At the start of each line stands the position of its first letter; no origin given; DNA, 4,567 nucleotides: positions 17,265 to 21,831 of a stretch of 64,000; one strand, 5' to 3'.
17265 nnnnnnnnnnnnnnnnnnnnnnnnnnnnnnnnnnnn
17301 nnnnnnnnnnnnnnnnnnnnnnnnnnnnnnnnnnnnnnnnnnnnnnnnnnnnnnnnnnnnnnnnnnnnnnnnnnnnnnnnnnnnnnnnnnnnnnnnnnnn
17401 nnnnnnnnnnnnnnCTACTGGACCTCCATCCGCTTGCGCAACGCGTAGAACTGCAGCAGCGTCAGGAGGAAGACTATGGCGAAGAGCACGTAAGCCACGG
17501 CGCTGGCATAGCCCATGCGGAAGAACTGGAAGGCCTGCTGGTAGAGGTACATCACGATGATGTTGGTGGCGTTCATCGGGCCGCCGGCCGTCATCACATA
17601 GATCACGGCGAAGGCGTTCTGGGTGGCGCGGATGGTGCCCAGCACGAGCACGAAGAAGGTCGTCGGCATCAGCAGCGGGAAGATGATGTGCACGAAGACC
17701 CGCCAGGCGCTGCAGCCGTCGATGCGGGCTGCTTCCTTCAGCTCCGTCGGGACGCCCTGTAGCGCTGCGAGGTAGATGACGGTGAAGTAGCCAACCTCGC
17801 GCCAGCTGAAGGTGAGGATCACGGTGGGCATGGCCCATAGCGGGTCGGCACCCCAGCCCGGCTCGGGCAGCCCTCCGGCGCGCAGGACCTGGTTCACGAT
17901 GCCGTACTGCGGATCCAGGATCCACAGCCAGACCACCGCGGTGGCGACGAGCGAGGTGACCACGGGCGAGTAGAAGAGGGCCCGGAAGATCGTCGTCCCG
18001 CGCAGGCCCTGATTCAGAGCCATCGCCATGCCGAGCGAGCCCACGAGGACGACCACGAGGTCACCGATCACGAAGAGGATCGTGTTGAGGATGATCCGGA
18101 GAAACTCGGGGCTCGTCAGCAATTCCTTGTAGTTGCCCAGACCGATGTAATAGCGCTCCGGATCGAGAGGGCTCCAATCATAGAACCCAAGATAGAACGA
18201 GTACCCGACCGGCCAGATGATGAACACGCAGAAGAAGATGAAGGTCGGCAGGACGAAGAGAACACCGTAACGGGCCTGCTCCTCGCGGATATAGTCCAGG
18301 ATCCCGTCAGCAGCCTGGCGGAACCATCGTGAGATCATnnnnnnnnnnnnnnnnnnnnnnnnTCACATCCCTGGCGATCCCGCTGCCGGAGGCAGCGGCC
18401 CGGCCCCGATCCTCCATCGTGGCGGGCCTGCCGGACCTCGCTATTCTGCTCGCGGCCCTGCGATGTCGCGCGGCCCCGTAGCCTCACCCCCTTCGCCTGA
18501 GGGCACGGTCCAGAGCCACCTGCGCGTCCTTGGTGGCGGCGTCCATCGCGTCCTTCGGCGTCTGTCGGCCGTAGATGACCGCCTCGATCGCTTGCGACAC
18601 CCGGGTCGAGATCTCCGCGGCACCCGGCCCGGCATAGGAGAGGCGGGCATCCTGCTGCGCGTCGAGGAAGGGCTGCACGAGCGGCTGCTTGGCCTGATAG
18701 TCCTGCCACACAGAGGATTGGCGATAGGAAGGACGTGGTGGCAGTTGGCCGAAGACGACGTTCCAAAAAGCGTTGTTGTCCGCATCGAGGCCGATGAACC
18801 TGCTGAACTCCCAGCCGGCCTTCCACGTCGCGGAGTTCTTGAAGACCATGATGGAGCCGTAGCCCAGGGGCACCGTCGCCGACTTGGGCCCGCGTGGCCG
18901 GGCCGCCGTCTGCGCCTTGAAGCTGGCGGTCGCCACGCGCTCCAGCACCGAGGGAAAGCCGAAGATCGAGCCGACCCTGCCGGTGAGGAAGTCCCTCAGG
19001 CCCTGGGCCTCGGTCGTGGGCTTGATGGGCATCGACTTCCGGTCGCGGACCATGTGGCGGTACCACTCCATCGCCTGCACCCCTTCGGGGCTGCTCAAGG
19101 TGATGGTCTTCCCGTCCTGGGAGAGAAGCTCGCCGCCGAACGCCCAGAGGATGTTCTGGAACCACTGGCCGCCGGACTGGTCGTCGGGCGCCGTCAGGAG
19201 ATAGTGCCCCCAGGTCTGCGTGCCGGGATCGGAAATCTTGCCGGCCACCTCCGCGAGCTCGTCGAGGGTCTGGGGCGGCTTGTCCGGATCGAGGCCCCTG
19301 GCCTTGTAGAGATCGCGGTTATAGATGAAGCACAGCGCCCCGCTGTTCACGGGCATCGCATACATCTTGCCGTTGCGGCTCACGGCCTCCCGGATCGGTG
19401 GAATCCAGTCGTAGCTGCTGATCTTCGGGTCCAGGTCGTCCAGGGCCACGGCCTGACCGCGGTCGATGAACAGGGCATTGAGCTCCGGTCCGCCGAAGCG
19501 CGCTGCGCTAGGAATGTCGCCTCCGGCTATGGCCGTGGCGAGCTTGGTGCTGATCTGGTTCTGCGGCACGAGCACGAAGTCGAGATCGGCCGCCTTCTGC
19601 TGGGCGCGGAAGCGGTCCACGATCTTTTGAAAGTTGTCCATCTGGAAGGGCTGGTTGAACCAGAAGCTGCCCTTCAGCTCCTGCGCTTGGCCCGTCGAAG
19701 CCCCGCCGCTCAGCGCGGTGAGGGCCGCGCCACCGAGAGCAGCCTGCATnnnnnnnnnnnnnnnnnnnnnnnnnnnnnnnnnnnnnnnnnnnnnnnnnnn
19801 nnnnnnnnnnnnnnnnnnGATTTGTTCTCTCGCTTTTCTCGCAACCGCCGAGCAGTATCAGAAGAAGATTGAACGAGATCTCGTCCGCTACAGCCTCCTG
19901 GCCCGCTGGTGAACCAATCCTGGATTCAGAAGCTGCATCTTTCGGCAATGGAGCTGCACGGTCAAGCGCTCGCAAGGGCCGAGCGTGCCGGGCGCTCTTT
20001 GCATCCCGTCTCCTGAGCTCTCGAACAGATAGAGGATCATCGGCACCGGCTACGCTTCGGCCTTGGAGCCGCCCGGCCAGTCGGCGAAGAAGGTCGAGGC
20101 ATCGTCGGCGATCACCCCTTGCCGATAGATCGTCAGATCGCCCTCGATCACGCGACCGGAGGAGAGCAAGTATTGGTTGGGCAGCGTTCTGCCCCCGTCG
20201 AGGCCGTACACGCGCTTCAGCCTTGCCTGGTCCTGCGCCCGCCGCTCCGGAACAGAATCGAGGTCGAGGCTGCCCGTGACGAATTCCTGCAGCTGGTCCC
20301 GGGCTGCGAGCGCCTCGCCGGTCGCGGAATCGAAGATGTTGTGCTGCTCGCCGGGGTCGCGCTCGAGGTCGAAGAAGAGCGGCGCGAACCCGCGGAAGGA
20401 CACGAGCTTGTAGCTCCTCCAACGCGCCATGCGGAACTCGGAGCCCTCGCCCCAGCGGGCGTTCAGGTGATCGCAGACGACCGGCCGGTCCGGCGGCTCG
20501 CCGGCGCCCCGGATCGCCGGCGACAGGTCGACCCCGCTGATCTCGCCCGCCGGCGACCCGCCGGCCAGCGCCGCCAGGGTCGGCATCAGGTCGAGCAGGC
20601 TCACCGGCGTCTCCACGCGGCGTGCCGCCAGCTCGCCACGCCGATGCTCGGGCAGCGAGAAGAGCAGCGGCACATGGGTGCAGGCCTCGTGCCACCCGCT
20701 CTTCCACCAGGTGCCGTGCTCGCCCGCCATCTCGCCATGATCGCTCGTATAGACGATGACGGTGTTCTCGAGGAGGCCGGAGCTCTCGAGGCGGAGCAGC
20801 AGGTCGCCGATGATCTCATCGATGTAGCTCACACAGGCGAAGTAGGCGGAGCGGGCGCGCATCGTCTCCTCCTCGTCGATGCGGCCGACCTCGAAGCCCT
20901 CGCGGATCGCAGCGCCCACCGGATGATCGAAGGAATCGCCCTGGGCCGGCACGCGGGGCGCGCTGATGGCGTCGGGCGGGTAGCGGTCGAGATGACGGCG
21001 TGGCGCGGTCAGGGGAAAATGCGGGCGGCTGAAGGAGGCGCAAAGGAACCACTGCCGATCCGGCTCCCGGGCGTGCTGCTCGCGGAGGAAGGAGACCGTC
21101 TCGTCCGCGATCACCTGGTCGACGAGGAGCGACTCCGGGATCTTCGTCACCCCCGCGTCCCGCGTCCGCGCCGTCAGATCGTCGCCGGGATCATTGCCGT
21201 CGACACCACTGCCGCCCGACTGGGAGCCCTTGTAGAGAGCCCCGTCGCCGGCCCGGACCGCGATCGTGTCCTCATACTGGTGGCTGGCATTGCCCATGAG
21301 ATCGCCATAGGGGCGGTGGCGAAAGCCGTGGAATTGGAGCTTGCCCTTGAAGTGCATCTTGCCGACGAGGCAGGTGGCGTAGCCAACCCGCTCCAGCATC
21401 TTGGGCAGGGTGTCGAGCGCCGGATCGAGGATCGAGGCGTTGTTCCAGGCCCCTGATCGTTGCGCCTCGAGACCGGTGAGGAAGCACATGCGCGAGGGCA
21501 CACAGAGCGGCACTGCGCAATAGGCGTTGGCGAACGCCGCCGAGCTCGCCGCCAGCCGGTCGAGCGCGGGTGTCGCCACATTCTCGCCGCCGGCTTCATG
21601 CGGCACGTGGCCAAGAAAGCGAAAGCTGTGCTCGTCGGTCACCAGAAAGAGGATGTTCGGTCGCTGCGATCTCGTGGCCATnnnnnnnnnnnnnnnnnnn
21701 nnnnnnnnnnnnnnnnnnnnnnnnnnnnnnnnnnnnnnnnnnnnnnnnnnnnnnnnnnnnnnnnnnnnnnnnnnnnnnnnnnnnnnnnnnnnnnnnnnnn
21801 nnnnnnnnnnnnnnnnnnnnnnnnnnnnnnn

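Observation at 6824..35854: Candidate ~29-kb tRNA-Ser-anchored catabolic island, immobilised by integrase decay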

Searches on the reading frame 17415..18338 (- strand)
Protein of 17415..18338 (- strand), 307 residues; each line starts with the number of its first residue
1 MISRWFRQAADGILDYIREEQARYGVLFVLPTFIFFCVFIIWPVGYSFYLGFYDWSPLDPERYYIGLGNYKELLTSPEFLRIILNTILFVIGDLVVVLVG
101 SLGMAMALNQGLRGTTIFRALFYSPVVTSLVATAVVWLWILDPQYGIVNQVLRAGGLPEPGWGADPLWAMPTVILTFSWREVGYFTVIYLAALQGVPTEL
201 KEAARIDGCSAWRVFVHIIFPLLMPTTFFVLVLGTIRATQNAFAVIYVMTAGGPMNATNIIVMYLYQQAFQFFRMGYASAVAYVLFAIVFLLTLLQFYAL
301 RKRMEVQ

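Call 11: search_protein_families(library=pfam, proteins=[window:17415-18338:-])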
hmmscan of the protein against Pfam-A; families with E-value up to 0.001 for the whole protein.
window:17415-18338:- (307 aa): 1 family
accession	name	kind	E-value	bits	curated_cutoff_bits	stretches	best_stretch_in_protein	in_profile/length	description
PF00528.27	BPD_transp_1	-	5.4e-19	69.1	26.4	1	102-297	4-176/184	Binding-protein-dependent transport system inner membrane component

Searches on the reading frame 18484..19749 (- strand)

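Call 11: search_protein_families(library=pfam, proteins=[window:18484-19749:-])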
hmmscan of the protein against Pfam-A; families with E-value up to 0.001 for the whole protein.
window:18484-19749:- (421 aa): 2 families
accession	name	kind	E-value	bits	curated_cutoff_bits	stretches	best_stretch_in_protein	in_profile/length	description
PF13416.11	SBP_bac_8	-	8e-32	111.6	27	1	43-353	2-276/279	Bacterial extracellular solute-binding protein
PF01547.30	SBP_bac_1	-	3.9e-28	99.8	26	1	39-319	9-300/307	Bacterial extracellular solute-binding protein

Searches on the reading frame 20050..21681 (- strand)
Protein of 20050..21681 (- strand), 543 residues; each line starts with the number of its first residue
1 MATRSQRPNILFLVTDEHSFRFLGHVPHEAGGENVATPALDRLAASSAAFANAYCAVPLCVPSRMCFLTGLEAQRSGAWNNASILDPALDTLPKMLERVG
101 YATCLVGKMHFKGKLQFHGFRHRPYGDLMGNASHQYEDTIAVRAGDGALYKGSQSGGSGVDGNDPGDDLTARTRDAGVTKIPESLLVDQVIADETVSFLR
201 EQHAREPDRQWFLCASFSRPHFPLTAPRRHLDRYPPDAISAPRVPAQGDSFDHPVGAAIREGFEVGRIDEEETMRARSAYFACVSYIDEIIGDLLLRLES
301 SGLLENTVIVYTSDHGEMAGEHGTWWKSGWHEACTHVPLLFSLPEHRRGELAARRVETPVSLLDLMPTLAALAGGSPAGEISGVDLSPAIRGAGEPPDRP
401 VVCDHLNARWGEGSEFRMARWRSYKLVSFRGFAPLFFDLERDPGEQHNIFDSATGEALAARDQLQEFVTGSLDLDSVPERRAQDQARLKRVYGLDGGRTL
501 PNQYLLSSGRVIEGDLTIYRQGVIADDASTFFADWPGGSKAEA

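Call 11: search_protein_families(library=pfam, proteins=[window:20050-21681:-])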
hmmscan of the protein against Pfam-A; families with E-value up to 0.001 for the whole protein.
window:20050-21681:- (543 aa): 4 families
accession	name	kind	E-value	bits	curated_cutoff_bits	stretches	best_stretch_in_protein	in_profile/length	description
PF00884.28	Sulfatase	-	6.1e-45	154.2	25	1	8-374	1-300/301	Sulfatase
PF16347.10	SGSH_C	-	1.1e-06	29.3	29.3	1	320-460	1-142/154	N-sulphoglucosamine sulphohydrolase, C-terminal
PF01663.27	Phosphodiest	-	8.2e-06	26.1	23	0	280-318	184-222/342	Type I phosphodiesterase / nucleotide pyrophosphatase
PF02995.22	DUF229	-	0.0002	20.7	25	1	279-333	305-358/496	Protein of unknown function (DUF229)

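Call 72: search_protein_families(library=ncbifam, proteins=[window:20050-21681:-], max_evalue=0.00001)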
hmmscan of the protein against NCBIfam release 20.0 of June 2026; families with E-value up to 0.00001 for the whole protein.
window:20050-21681:- (543 aa): 4 families
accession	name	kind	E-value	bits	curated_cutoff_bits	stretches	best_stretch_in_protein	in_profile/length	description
TIGR03417.1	chol_sulfatase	equivalog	2.3e-79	267.6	433.45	2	174-493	148-461/500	choline-sulfatase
NF010322.0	PRK13759.1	equivalog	1.9e-72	244.4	481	1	3-454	2-441/486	arylsulfatase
NF045661.1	HdlasePehA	equivalog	1.6e-38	132.6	900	1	7-452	2-467/506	phosphoric/sulfuric ester hydrolase PehA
NF052527.1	Mn_arylsulf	exception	6e-38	130.9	850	1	8-454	2-436/479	manganese-dependent arylsulfatase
